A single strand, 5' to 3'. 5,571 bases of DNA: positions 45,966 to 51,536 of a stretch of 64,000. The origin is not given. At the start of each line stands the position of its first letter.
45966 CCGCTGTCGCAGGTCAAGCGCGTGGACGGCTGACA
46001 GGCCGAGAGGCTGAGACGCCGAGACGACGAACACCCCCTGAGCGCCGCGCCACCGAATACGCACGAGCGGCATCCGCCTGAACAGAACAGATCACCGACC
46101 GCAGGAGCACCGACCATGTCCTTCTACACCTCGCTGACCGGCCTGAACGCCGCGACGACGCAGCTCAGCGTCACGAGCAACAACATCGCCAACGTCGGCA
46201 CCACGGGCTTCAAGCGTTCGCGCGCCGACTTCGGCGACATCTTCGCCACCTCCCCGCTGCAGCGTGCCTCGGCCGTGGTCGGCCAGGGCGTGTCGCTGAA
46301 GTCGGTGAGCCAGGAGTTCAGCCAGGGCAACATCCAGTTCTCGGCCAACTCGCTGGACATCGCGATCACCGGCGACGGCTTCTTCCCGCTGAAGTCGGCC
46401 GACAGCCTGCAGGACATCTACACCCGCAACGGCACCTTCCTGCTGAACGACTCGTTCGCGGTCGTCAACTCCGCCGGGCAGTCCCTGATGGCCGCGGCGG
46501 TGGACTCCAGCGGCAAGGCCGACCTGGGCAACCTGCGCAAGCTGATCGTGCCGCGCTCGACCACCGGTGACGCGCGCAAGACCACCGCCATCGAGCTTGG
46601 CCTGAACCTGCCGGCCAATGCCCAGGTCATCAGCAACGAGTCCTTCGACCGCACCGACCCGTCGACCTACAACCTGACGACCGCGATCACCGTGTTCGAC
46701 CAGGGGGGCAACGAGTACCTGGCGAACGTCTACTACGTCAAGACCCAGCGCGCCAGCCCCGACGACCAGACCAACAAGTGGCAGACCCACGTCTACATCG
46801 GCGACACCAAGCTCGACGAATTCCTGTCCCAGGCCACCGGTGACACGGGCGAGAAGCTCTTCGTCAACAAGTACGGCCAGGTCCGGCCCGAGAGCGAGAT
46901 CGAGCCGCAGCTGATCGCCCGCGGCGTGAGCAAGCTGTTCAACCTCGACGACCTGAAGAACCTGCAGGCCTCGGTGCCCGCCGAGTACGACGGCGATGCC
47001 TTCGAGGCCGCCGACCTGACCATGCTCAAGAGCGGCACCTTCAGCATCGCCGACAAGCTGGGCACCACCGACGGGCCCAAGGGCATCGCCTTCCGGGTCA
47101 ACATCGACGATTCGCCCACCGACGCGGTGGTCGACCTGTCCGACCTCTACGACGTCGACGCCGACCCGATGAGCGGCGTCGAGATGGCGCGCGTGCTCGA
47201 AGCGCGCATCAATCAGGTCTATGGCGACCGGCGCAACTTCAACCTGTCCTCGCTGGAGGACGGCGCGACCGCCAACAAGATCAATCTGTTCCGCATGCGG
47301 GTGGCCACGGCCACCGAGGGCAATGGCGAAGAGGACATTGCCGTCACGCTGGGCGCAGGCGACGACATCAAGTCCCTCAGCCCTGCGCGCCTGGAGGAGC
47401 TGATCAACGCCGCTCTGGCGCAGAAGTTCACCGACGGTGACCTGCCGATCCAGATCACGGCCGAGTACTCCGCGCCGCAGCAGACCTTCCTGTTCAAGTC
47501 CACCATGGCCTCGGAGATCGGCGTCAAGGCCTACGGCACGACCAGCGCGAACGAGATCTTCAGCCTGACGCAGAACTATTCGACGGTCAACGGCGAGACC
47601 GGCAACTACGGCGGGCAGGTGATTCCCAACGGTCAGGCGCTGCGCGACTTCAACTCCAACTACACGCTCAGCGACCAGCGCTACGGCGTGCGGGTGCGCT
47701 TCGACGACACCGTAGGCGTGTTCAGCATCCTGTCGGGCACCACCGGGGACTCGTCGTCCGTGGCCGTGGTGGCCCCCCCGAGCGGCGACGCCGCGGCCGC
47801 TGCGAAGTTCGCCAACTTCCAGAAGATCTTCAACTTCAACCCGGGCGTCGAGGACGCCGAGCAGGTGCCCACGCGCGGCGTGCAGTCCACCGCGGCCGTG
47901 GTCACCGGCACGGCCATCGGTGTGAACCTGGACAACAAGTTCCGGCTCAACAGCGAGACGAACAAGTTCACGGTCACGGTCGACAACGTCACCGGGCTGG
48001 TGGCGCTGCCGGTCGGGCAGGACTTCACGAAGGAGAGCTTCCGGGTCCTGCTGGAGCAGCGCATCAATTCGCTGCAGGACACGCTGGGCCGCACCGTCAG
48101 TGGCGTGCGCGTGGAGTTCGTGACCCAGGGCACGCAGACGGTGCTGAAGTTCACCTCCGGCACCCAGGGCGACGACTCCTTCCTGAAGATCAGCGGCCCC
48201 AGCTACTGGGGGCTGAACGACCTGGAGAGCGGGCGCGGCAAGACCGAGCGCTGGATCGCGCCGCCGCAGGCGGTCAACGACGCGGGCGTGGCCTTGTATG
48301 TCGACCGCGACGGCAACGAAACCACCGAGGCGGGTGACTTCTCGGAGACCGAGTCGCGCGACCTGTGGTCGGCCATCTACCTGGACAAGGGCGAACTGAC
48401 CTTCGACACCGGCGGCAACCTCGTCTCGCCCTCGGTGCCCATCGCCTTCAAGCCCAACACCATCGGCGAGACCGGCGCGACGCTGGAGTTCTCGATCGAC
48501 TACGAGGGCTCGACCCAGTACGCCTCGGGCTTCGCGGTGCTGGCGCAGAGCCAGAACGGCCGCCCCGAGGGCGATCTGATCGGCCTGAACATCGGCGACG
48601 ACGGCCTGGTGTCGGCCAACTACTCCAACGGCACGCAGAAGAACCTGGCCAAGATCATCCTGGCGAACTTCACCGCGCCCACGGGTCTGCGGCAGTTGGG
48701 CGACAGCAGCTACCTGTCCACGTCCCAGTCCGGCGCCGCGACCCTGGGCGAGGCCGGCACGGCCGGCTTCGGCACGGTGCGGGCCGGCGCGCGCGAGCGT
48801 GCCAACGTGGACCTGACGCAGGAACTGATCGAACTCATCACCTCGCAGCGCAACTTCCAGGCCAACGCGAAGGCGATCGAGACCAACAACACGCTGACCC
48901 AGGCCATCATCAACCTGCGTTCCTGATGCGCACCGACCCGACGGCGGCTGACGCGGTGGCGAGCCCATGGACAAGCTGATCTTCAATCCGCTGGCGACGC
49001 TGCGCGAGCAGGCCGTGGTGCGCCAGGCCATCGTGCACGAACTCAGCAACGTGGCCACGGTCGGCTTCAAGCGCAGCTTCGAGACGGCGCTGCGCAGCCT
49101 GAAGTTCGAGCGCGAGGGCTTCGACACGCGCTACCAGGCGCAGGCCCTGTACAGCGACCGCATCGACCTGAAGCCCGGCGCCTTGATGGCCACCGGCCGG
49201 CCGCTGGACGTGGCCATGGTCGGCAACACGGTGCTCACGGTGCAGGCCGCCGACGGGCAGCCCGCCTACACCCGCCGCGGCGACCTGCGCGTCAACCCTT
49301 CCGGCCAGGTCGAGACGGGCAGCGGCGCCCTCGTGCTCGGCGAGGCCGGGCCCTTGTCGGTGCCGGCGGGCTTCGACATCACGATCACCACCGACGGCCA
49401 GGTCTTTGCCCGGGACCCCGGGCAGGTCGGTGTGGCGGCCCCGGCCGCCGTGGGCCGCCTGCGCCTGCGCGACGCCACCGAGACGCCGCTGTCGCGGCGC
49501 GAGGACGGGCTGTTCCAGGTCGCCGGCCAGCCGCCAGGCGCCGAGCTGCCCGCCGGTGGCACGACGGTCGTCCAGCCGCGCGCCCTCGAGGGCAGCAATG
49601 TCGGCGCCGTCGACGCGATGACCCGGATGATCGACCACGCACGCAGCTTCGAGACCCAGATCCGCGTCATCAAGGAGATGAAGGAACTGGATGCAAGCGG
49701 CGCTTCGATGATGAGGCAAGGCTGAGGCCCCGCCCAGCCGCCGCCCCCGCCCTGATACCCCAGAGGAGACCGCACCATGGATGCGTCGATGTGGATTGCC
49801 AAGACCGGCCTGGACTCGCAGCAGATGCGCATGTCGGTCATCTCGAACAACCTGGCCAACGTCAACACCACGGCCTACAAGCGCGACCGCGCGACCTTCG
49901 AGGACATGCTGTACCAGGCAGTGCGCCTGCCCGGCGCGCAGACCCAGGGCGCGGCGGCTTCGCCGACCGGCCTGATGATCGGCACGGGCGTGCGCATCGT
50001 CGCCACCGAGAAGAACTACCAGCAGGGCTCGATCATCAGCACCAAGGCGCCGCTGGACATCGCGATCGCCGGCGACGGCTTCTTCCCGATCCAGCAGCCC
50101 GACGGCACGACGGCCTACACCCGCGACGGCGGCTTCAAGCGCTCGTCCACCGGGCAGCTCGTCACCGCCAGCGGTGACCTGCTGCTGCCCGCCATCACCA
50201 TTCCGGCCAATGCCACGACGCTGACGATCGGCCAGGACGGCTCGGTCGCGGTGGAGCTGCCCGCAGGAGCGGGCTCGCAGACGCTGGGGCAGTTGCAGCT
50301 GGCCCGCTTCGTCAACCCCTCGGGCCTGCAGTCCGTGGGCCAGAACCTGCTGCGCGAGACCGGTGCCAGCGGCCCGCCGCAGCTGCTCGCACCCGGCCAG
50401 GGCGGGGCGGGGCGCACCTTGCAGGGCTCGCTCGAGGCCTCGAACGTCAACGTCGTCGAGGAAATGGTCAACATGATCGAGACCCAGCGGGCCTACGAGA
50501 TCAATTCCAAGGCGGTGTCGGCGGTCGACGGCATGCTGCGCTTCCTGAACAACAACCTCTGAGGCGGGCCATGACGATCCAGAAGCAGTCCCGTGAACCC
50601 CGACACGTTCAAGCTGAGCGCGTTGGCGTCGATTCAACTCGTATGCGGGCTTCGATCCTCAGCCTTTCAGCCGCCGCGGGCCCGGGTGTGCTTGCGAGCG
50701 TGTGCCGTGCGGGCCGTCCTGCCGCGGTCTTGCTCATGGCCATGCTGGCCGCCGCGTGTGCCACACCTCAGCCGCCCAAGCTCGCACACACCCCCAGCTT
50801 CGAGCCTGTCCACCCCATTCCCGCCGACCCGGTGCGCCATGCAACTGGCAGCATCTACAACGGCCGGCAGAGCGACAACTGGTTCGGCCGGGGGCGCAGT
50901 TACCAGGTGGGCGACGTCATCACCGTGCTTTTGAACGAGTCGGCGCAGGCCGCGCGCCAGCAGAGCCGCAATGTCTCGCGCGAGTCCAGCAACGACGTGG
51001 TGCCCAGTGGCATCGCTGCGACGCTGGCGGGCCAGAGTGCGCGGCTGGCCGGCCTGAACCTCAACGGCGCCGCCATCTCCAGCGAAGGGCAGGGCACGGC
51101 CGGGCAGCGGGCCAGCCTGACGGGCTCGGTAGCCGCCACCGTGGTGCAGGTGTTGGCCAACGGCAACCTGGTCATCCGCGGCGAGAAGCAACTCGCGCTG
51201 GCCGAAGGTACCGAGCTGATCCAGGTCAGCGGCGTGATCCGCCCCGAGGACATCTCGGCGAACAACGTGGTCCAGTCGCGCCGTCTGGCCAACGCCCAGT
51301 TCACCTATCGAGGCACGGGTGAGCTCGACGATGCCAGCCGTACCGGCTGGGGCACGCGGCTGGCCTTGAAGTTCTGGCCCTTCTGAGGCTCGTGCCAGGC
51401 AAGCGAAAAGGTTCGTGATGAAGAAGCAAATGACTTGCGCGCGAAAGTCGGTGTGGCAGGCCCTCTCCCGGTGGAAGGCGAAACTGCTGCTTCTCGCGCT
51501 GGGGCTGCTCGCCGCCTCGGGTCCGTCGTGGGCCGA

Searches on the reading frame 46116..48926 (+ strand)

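Call 65: search_protein_families(library=pfam, proteins=[window:46116-48926:+], max_evalue=0.001)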
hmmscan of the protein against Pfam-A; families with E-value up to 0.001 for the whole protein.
window:46116-48926:+ (936 aa): 4 families
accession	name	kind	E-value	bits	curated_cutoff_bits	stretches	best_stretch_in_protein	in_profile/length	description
PF07559.19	FlgE_D2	-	8.2e-22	78.7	22.7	2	164-255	1-87/142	Flagellar basal body protein FlaE D2 domain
PF06429.18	Flg_bbr_C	-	4.1e-12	45.9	23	1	891-934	3-46/46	Flagellar basal body rod FlgEFG protein C-terminal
PF00460.25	Flg_bb_rod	-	7.7e-09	35.8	20.7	1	3-33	1-31/31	Flagella basal body rod protein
PF22692.1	LlgE_F_G_D1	-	1.1e-08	35.5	27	1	83-142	1-44/64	Flagellar hook protein FlgE/F/G D1 domain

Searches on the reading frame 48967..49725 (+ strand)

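Call 65: search_protein_families(library=pfam, proteins=[window:48967-49725:+], max_evalue=0.001)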
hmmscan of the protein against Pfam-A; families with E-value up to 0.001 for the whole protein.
window:48967-49725:+ (252 aa): 2 families
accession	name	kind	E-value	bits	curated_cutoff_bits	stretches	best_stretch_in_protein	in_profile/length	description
PF06429.18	Flg_bbr_C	-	9.7e-13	47.9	23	1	205-247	3-45/46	Flagellar basal body rod FlgEFG protein C-terminal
PF22692.1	LlgE_F_G_D1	-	1.2e-09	38.6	27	1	84-148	2-64/64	Flagellar hook protein FlgE/F/G D1 domain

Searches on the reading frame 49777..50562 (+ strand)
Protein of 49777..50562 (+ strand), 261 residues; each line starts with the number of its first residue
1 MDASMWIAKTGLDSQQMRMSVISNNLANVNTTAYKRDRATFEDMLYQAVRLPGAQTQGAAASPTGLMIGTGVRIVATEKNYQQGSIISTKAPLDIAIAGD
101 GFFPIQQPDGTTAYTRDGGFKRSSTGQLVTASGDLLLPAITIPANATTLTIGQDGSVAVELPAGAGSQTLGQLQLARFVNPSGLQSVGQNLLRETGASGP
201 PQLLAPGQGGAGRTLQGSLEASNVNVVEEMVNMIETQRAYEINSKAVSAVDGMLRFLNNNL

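Call 65: search_protein_families(library=pfam, proteins=[window:49777-50562:+], max_evalue=0.001)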
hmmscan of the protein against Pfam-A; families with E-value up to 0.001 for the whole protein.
window:49777-50562:+ (261 aa): 3 families
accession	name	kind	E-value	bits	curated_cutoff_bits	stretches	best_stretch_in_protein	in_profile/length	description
PF22692.1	LlgE_F_G_D1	-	2.8e-26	91.9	27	1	96-158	1-63/64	Flagellar hook protein FlgE/F/G D1 domain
PF06429.18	Flg_bbr_C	-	1.5e-21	76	23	1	216-259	2-45/46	Flagellar basal body rod FlgEFG protein C-terminal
PF00460.25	Flg_bb_rod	-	2.1e-08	34.4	20.7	1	8-35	4-31/31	Flagella basal body rod protein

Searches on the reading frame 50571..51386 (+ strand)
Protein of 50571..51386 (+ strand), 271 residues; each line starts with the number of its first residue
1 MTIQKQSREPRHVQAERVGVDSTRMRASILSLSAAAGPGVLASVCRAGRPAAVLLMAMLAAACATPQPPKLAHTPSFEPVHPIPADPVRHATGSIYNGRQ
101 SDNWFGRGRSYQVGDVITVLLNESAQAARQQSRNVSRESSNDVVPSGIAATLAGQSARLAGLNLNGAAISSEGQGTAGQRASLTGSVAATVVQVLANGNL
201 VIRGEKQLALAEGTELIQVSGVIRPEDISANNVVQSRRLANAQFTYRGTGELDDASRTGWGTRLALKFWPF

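Call 65: search_protein_families(library=pfam, proteins=[window:50571-51386:+], max_evalue=0.001)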
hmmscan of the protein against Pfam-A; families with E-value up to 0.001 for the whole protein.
window:50571-51386:+ (271 aa): 1 family
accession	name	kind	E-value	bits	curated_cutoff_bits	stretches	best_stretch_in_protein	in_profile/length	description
PF02107.21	FlgH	-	1.1e-49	168.9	27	1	90-270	2-172/172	Flagellar L-ring protein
